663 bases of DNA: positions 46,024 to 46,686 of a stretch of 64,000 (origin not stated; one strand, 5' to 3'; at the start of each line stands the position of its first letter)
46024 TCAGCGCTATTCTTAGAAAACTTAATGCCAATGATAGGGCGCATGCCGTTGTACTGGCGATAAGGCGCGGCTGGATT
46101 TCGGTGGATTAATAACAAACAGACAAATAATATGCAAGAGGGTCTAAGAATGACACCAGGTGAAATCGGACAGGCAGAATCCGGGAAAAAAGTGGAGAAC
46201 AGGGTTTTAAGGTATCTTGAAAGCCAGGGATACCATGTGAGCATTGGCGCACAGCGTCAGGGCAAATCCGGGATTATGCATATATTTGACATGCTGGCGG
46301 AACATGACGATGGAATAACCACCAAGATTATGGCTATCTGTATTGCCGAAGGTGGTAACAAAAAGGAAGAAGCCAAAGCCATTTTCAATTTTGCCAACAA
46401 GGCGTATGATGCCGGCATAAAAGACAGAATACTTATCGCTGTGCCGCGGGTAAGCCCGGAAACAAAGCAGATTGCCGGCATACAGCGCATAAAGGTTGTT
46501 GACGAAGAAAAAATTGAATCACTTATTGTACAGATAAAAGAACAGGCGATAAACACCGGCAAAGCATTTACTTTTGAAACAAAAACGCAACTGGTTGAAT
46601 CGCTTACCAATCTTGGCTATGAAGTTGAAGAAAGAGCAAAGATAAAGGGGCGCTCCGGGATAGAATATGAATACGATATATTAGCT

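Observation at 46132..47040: PilB-type pilus ATPase has two N-terminal restriction-endonuclease-fold-like modules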

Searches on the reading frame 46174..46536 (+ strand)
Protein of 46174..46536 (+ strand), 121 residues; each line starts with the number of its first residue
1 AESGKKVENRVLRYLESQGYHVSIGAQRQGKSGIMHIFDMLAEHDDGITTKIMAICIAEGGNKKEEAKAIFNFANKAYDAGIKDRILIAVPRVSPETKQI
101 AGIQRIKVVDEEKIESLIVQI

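Call 20: search_solved_structures(query=A1, max_evalue=10, show_alignments=3)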
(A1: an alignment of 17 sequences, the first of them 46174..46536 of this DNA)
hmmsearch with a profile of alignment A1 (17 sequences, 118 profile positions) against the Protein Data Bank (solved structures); distinct sequences matched with E-value up to 10: 2.
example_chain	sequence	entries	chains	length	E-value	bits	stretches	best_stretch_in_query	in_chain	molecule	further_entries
2p5k_A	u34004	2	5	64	0.54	13.2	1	3-26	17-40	Arginine repressor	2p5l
5o7b_A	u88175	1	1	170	0.96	12.4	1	7-27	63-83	Putative low molecular weight protein-tyrosine-phosphatase slr0328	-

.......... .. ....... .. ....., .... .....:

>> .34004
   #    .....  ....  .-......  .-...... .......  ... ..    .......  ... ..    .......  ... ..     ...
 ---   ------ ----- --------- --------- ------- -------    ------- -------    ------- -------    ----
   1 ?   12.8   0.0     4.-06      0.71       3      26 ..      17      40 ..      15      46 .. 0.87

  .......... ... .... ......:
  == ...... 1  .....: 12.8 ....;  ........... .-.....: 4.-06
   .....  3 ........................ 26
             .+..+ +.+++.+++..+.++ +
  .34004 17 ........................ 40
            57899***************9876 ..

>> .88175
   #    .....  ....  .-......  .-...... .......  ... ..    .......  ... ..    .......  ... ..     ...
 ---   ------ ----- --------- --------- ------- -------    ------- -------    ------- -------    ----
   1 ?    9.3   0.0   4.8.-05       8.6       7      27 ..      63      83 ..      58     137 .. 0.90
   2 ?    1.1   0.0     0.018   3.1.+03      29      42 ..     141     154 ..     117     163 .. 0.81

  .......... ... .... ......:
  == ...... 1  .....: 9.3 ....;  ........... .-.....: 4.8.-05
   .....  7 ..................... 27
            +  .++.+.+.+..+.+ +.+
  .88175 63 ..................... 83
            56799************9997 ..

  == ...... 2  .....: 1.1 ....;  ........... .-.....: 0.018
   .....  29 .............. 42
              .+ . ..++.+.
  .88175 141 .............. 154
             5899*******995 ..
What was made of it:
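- Tried and rejected: A sequence search of the MOD profile against PDB chains gave only chance hits to the N-terminal helix (E 0.5-1, call 20).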

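Call 32: search_protein_families(library=pfam, alignment_id=A1, max_evalue=0.1)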
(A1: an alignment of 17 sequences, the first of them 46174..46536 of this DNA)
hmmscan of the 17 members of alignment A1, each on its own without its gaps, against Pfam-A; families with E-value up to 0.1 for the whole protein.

A. member 1, window:46174-46536:+ (121 aa): 2 families
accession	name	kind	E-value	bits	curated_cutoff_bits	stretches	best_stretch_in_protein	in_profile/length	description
PF04471.18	Mrr_cat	-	0.00032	21.2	21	1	3-117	5-114/115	Restriction endonuclease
PF23655.1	LYRM_2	-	0.01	16.1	27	0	11-43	16-48/70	LYR motif containing domain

B. families by the number of members that match (of 17 scanned): 9 families
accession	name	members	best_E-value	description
PF04471.18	Mrr_cat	14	1.2e-08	Restriction endonuclease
PF22722.2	NA-iREase1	3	1.9e-06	NACHT-associated inactive Restriction Endonuclease 1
PF09912.14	DUF2141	1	4.5e-05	Uncharacterized protein conserved in bacteria (DUF2141)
PF23655.1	LYRM_2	1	0.01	LYR motif containing domain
PF04199.19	Cyclase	1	0.03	Putative cyclase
PF13156.12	Mrr_cat_2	1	0.03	Restriction endonuclease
PF08378.17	NERD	1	0.053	Nuclease-related domain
PF02817.22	E3_binding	1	0.06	e3 binding domain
PF08862.16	DUF1829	1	0.081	Domain of unknown function DUF1829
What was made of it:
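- On PD-(D/E)xK / Mrr_cat (PF04471): 14 of 17 modules match at E no higher than 0.1 (call 32).
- On NA-iREase1 (PF22722): Only 3 of 17 relatives match (call 32).
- Pfam Mrr_cat hits 14 of 17 modules (call 32). Three modules also match NA-iREase1, a family described as inactive (call 32).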

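Call 41: search_protein_representatives(alignment_id=A1)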
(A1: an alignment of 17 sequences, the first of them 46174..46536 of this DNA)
Query: 17 sequences, 118 profile positions. Proteins with E-value up to 0.001 (for the whole library): 992; up to 1e-10: 201; up to 1e-30: 67. The best 150 are listed.
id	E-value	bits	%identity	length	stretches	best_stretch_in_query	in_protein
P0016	4.7e-102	352.1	-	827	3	2-116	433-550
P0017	2.5e-89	311.1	-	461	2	2-114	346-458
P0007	1.9e-88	308.3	-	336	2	3-116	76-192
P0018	8.9e-84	293.2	-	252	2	3-113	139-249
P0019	1.7e-82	289.1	-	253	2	2-113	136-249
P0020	3.2e-77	272.0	-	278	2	2-115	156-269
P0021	5.0e-76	268.2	-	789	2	3-112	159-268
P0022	7.6e-76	267.6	-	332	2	2-116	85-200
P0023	2.8e-75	265.7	-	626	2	3-116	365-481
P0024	5.7e-75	264.8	-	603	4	6-116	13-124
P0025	2.3e-74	262.8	-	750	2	2-115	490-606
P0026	8.2e-72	254.6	-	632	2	6-116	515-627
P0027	1.6e-71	253.6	-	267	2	3-117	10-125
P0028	2.4e-71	253.0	-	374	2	3-116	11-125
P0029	4.6e-70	248.9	-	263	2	4-112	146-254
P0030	1.3e-69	247.5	-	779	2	2-117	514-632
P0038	4.2e-64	229.7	-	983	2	2-115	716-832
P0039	2.0e-63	227.5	-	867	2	2-113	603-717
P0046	1.8e-58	211.5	-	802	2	5-116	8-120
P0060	1.4e-44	166.8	-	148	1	2-115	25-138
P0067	3.9e-36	139.5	-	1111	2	7-114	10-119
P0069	1.5e-35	137.6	-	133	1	4-116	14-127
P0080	6.6e-31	122.6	-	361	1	7-113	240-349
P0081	1.1e-30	122.0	-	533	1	2-116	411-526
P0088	7.8e-28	112.7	-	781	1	2-114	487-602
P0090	2.7e-26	107.7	-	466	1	4-112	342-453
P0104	2.9e-23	98.0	-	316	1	6-116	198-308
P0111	1.1e-22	96.1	-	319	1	6-114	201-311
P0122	9.0e-18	80.3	-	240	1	11-115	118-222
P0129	8.8e-17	77.1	-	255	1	8-115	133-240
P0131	1.2e-16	76.6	-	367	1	11-116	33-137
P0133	2.6e-16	75.6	-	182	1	7-113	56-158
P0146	3.1e-14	68.9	-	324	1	7-115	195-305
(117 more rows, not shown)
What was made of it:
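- Tried and rejected: The exhaustive HMMER search found 992 (call 41).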

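Call 44: find_homologous_proteins(query=A1, max_evalue=0.00001)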
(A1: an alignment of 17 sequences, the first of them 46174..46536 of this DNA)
Query A1 (17 sequences) (121 aa, profile of the alignment): 38 proteins with E <= 0.00001 among 1366 candidates.
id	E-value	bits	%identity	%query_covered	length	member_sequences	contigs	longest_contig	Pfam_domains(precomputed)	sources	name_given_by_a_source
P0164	7.3e-63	227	42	92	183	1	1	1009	PF04471.19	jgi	jgi:hypothetical protein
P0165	7.1e-61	221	40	92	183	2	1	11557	PF04471.19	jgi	-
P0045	9.3e-59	214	54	97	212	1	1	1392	-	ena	-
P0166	1.4e-50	188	52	93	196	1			-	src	-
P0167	7.7e-50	185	54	93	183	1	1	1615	PF04471.19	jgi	-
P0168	5.9e-46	173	51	98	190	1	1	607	-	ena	-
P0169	6.7e-46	173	43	90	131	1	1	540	PF04471.19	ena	-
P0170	3.0e-45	171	44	91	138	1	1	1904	PF04471.19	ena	-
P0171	5.4e-45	170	39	90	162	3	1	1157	PF04471.19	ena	-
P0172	1.3e-44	169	39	90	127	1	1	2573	PF04471.19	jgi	jgi:general secretion pathway protein E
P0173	3.9e-44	167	41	90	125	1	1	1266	-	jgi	jgi:general secretion pathway protein E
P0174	2.1e-41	158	44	82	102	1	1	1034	PF04471.19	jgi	jgi:general secretion pathway protein E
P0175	8.7e-40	153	32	88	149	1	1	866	-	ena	-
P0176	2.3e-39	152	44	83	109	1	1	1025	PF04471.19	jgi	jgi:general secretion pathway protein E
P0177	4.0e-39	151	47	40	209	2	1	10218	PF04471.19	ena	-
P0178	5.8e-38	147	45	81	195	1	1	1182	PF13531.12,PF04471.19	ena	-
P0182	6.1e-33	131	47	71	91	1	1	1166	PF04471.19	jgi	jgi:general secretion pathway protein E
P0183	2.0e-32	129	45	74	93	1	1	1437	PF04471.19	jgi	jgi:general secretion pathway protein E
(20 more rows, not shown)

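Call 49: list_cluster_members(proteins=[P0021, P0046, P0067, P0080, P0090, P0081, P0088, P0104, P0111, P0146])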
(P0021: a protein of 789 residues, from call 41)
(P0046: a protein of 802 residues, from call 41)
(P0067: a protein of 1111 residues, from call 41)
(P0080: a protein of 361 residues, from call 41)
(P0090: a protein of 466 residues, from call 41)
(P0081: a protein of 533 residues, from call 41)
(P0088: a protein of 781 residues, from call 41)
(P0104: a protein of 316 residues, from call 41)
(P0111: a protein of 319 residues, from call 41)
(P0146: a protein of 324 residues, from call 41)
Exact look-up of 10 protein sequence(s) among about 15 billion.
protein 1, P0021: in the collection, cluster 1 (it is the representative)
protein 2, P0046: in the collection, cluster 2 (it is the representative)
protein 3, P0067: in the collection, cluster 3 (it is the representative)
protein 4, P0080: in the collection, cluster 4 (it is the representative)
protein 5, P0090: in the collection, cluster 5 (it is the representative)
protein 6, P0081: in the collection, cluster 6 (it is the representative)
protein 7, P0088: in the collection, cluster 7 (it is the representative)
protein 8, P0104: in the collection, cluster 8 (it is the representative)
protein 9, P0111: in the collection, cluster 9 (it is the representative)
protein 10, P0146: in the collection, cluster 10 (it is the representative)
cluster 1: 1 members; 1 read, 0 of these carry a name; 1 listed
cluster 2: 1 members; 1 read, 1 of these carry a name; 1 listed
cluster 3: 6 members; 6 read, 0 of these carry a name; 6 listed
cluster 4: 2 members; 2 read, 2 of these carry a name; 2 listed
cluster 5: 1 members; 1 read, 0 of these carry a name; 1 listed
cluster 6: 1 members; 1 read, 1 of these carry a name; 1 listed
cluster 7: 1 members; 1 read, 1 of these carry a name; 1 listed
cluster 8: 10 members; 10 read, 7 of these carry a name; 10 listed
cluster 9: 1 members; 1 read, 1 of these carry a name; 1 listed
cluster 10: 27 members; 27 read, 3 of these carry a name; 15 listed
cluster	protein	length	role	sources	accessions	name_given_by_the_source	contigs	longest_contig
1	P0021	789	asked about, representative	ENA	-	-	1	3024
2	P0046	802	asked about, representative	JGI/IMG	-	general secretion pathway protein E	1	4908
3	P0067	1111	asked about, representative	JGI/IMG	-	-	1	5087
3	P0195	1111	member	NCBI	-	-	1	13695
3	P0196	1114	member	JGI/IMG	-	-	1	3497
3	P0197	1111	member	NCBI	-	-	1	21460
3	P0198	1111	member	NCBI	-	-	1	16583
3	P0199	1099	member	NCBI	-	-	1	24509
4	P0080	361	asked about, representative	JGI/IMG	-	two-component system, NarL family, response regulator DevR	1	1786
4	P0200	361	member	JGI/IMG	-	two-component system, NarL family, response regulator DevR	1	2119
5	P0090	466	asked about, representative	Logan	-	-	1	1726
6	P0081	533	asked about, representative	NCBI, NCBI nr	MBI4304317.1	MAG: response regulator [Chloroflexi bacterium] | response regulator [Chloroflexota bacterium]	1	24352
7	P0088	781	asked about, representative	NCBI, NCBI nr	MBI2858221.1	MAG: response regulator [Chloroflexi bacterium] | response regulator [Chloroflexota bacterium]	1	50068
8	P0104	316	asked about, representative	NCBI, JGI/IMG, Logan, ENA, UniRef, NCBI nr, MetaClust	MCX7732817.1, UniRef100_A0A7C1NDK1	MAG: restriction endonuclease [candidate division WOR-3 bacterium] | Thaumarchaeal output domain-containing protein n=2 Tax=candidate division WOR-3 bacterium ... | restriction endonuclease [candidate division WOR-3 bacterium]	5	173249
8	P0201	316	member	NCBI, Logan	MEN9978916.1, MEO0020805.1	MAG: restriction endonuclease [candidate division WOR-3 bacterium]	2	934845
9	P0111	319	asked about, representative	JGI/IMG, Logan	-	hypothetical protein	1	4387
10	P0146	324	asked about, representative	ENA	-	-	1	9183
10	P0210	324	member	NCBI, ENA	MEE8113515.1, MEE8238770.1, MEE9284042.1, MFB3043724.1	MAG: hypothetical protein ACE1ZC_05540 [Nitrososphaerales archaeon]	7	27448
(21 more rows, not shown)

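Call 50: find_encoding_contigs(protein=P0104, flank=8000, max_places=3)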
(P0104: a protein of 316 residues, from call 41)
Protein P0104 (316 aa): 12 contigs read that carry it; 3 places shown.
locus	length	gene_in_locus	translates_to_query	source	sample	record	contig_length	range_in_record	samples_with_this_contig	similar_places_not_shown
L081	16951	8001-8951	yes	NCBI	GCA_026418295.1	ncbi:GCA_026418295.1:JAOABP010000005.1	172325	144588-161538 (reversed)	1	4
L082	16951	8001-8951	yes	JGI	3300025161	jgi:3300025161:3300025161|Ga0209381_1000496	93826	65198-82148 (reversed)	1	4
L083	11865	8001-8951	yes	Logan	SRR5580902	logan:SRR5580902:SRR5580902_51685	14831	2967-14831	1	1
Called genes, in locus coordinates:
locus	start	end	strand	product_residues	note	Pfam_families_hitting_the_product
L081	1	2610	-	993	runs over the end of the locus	PF00133:tRNA-synt_1, PF09334:tRNA-synt_1g (faint), PF08264:Anticodon_1, PF19302:DUF5915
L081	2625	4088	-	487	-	PF25293:Beta-prop_EMC1_N (faint), PF01011:PQQ (faint), PF13570:Beta-prop_ACSF4, PF13360:PQQ_2, PF13570:Beta-prop_ACSF4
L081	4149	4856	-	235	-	-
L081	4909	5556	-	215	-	PF03351:DOMON (faint)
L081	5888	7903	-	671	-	PF02690:Na_Pi_cotrans, PF01895:PhoU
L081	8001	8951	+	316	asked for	PF18551:TackOD1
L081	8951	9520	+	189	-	PF01252:Peptidase_A8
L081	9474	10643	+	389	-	PF00266:Aminotran_5, PF01053:Cys_Met_Meta_PP (weak), PF01041:DegT_DnrJ_EryC1, PF01212:Beta_elim_lyase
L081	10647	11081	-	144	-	PF01951:Archease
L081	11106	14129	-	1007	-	PF07992:Pyr_redox_2 (weak), PF12831:FAD_oxidored, PF00890:FAD_binding_2 (weak), PF01266:DAO (weak), PF07992:Pyr_redox_2, PF12831:FAD_oxidored, PF13450:NAD_binding_8, PF12838:Fer4_7 (weak), +9 more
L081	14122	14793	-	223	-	PF13187:Fer4_9 (faint), PF25160:LdpA_Fe-S-bd (faint), PF12838:Fer4_7 (faint), PF13183:Fer4_8, PF13534:Fer4_17 (weak), PF13237:Fer4_10 (weak), PF13183:Fer4_8 (weak), PF13534:Fer4_17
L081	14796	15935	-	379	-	PF04432:FrhB_FdhB_C (faint), PF00037:Fer4 (faint), PF13746:Fer4_18 (faint), PF13237:Fer4_10 (faint), PF13183:Fer4_8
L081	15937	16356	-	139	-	PF02662:FlpD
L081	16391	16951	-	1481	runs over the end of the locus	PF14691:Fer4_20, PF01266:DAO (weak), PF07992:Pyr_redox_2, PF13450:NAD_binding_8, PF00890:FAD_binding_2, PF01266:DAO (weak), PF12831:FAD_oxidored, PF13450:NAD_binding_8, +17 more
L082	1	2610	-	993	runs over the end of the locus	PF00133:tRNA-synt_1, PF09334:tRNA-synt_1g (faint), PF08264:Anticodon_1, PF19302:DUF5915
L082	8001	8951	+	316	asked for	PF18551:TackOD1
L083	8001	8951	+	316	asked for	PF18551:TackOD1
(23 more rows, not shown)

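Call 51: find_encoding_contigs(protein=P0210, flank=8000, max_places=3)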
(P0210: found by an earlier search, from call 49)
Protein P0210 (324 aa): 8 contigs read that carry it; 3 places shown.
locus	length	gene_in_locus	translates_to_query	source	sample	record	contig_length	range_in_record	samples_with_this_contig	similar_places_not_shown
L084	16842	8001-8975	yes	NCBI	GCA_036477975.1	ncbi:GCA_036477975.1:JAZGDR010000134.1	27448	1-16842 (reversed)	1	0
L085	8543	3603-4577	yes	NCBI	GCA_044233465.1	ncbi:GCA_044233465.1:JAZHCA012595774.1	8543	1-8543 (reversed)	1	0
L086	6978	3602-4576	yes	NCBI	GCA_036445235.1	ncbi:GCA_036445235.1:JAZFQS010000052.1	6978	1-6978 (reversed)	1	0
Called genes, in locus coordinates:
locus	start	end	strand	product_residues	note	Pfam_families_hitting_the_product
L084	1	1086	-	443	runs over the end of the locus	PF19289:PmbA_TldD_3rd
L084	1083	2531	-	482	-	PF01523:PmbA_TldD_1st, PF19290:PmbA_TldD_2nd (weak), PF19289:PmbA_TldD_3rd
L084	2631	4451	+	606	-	PF01850:PIN (faint), PF00437:T2SSE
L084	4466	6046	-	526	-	PF00117:GATase, PF07722:Peptidase_C26 (weak), PF02540:NAD_synthase (faint), PF00958:GMP_synt_C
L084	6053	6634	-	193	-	-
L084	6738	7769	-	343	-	PF00180:Iso_dh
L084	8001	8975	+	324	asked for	PF18551:TackOD1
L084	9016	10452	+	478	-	PF13506:Glyco_transf_21, PF13641:Glyco_tranf_2_3, PF00535:Glycos_transf_2, PF10111:Glyco_tranf_2_2, PF01644:Chitin_synth_1 (faint), PF03142:Chitin_synth_2 (weak), PF13632:Glyco_trans_2_3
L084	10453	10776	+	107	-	-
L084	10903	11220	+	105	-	PF14947:HTH_45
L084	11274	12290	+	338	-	PF00180:Iso_dh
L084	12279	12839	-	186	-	PF01994:Trm56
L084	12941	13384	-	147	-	PF01381:HTH_3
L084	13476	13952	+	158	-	PF14810:TGT_C2, PF01472:PUA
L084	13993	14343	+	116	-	PF01849:NAC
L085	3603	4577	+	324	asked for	PF18551:TackOD1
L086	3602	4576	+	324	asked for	PF18551:TackOD1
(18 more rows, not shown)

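Call 52: find_encoding_contigs(protein=P0090, flank=5000, max_places=3)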
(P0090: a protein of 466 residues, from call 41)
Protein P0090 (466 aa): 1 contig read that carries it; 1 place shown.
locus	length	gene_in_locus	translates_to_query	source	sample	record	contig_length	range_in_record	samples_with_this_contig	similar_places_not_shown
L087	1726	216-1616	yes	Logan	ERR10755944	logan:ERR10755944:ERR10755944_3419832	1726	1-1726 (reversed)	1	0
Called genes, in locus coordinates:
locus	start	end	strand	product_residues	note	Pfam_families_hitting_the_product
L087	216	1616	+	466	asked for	PF00072:Response_reg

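Call 53: find_encoding_contigs(protein=P0200, flank=5000, max_places=3)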
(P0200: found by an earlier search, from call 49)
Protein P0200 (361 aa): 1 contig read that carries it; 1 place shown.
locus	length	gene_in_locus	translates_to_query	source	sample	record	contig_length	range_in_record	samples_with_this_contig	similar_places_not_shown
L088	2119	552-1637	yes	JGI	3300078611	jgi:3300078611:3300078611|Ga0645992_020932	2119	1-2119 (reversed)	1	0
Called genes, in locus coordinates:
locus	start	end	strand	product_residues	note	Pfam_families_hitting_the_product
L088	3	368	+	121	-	?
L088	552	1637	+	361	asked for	PF00072:Response_reg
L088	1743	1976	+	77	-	-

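Call 54: search_protein_families(library=pfam, proteins=[P0080, P0090, P0081, P0088, P0016, P0038, P0039, P0030, P0067, P0131], max_evalue=0.001)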
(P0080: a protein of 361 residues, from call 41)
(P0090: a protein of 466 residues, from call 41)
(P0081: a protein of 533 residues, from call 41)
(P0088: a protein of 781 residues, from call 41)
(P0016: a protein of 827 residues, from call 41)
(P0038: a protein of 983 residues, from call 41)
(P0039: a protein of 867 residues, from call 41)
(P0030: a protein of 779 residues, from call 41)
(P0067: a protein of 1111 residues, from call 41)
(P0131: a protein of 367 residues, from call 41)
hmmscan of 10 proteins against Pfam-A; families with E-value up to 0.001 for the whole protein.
P0080 (361 aa): 2 families
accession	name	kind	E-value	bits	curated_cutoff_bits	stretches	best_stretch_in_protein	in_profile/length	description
PF00072.30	Response_reg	-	4.8e-10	40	30.2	1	6-118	1-111/111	Response regulator receiver domain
PF04471.18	Mrr_cat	-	0.00025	21.6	21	1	239-346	8-108/115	Restriction endonuclease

P0090 (466 aa): 3 families
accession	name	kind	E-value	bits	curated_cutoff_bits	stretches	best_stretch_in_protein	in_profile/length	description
PF00072.30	Response_reg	-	9.5e-12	45.5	30.2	1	11-117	6-110/111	Response regulator receiver domain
PF04471.18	Mrr_cat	-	5e-05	23.8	21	1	349-455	13-112/115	Restriction endonuclease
PF00196.25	GerE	-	0.00012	22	23.5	1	161-210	3-52/57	Bacterial regulatory proteins, luxR family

P0081 (533 aa): 3 families
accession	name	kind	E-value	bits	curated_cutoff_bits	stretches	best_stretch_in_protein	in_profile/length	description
PF18551.6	TackOD1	-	1.4e-28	100.2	32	1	228-402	13-188/188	Thaumarchaeal output domain 1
PF00072.30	Response_reg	-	2.4e-11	44.2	30.2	1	4-115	1-110/111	Response regulator receiver domain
PF04471.18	Mrr_cat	-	3.4e-05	24.4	21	1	420-527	13-115/115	Restriction endonuclease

P0088 (781 aa): 2 families
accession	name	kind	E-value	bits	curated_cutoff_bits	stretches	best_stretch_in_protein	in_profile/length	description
PF18551.6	TackOD1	-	3.1e-23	82.8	32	1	306-480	11-186/188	Thaumarchaeal output domain 1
PF00072.30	Response_reg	-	2.7e-20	73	30.2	2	7-117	2-110/111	Response regulator receiver domain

P0016 (827 aa): 4 families
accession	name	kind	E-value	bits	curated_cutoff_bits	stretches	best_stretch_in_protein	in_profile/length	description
PF18551.6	TackOD1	-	4.5e-26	92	32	1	248-423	11-187/188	Thaumarchaeal output domain 1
PF04471.18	Mrr_cat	-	9.3e-17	61.6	21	1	443-549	14-113/115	Restriction endonuclease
PF00072.30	Response_reg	-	4.1e-12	46.7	30.2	1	13-122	1-111/111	Response regulator receiver domain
PF22722.2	NA-iREase1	-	4.9e-08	33.4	27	0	720-820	7-99/106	NACHT-associated inactive Restriction Endonuclease 1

P0038 (983 aa): 3 families
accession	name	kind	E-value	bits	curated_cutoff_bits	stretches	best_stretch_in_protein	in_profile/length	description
PF18551.6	TackOD1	-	3.1e-31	108.8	32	1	531-699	11-180/188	Thaumarchaeal output domain 1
PF00072.30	Response_reg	-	1e-12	48.6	30.2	1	4-112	1-110/111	Response regulator receiver domain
PF04471.18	Mrr_cat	-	1.3e-06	28.9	21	1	876-977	13-108/115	Restriction endonuclease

P0039 (867 aa): 6 families
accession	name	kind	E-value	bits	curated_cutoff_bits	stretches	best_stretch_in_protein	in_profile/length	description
PF18551.6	TackOD1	-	1.3e-32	113.3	32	1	416-593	9-187/188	Thaumarchaeal output domain 1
PF00072.30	Response_reg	-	2.2e-15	57.2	30.2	1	7-113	4-111/111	Response regulator receiver domain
PF04471.18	Mrr_cat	-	4.7e-07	30.4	21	1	757-867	11-115/115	Restriction endonuclease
PF12773.13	DZR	-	2.8e-06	27.8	27.3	1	302-323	1-22/45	Double zinc ribbon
PF13248.11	Zn_ribbon_3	-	0.0002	21.1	27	1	299-323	2-26/26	zinc-ribbon domain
PF13240.11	Zn_Ribbon_1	-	0.00042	20.5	25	1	301-323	1-23/23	zinc-ribbon domain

P0030 (779 aa): 4 families
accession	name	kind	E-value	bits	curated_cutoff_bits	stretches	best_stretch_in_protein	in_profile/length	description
PF18551.6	TackOD1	-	1.5e-31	109.9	32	1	326-504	8-187/188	Thaumarchaeal output domain 1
PF00072.30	Response_reg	-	6.1e-14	52.6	30.2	1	4-112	1-110/111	Response regulator receiver domain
PF04471.18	Mrr_cat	-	5e-11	43.2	21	1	660-774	7-115/115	Restriction endonuclease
PF03698.18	UPF0180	-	0.00011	22.7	25.4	0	19-87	14-71/77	Uncharacterised protein family (UPF0180)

P0067 (1111 aa): 3 families
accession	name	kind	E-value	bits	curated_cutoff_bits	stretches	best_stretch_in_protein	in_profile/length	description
PF00437.27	T2SSE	-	1e-127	426.3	24.9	1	723-1105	3-370/370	Type II/IV secretion system protein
PF05157.20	MshEN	-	2.1e-13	50.5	23.1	1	625-694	14-84/90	MshEN domain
PF04471.18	Mrr_cat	-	2.2e-06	28.2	21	0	148-242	16-107/115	Restriction endonuclease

P0131 (367 aa): 6 families
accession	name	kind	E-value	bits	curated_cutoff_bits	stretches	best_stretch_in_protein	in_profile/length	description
PF06745.19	ATPase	-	2.6e-40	138.7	26.6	1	145-365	1-226/231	KaiC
PF13481.12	AAA_25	-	5.8e-07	29.8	27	1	143-301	13-176/195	AAA domain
PF04471.18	Mrr_cat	-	6.3e-07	30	21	1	31-136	11-113/115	Restriction endonuclease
PF07088.17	GvpD_P-loop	-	0.00017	22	24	1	162-336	10-181/189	GvpD gas vesicle protein, P-loop domain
PF02374.21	ArsA_ATPase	-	0.00057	19.6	24.3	0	163-221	2-59/305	Anion-transporting ATPase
PF03796.21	DnaB_C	-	0.00069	19.5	27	0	145-198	2-46/255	DnaB-like helicase C terminal domain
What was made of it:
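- Closest known: NA-iREase1. Same: Three of 17 MOD copies match it (best 1.9e-6, call 32), and one relative scores above the cutoff (call 54).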
